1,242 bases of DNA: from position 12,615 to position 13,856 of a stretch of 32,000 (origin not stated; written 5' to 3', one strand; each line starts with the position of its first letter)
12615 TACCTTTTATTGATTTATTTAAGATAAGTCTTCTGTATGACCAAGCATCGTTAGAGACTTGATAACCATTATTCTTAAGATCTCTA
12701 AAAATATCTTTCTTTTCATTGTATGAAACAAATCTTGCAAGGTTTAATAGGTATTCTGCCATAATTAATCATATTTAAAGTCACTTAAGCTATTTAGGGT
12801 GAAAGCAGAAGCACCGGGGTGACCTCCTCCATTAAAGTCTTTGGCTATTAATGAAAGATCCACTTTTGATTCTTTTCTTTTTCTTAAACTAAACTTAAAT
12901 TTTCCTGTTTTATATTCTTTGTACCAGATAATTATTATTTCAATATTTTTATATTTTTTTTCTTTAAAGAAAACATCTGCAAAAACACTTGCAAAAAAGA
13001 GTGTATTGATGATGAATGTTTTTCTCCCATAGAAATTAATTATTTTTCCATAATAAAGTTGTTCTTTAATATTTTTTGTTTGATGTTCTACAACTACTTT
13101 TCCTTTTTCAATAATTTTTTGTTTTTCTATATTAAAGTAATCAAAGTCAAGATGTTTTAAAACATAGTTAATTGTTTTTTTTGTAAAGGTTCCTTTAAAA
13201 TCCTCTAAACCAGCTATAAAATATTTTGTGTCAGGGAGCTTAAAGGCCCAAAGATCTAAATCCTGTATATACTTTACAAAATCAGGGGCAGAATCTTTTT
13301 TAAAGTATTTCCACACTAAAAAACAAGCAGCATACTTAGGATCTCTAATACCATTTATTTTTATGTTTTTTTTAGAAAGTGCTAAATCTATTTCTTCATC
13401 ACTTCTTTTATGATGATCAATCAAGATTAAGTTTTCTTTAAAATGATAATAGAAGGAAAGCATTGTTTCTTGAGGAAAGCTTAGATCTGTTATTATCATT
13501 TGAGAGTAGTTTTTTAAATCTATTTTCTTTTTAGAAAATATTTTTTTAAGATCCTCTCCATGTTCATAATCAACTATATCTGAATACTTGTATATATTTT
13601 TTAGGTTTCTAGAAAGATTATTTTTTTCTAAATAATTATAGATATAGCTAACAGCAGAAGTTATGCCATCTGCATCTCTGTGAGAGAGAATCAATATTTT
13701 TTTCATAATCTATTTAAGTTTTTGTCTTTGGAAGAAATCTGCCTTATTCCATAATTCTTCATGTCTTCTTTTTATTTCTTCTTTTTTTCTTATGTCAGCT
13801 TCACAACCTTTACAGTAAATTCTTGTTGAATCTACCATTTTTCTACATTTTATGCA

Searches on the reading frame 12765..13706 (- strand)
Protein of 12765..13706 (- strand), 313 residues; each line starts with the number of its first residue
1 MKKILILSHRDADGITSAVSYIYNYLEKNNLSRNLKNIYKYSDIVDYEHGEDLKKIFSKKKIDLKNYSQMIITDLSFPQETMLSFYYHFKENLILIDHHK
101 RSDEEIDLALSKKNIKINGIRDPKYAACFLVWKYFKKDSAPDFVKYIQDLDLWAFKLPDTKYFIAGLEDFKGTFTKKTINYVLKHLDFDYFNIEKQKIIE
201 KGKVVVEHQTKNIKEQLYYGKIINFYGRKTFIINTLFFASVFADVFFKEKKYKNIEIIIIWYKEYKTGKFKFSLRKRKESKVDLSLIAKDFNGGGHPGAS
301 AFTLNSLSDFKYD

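Call 5: search_protein_families(library=pfam, proteins=[window:12765-13706:-], max_evalue=0.1)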
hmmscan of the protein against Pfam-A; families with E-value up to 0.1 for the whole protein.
window:12765-13706:- (313 aa): 2 families
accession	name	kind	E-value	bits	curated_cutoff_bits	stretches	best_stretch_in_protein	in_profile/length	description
PF01368.27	DHH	-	1.2e-09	39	28.1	1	3-136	1-103/125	DHH family, N-terminal domain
PF02272.25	DHHA1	-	1.2e-06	29.3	25.9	1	250-307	26-86/102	DHHA1 domain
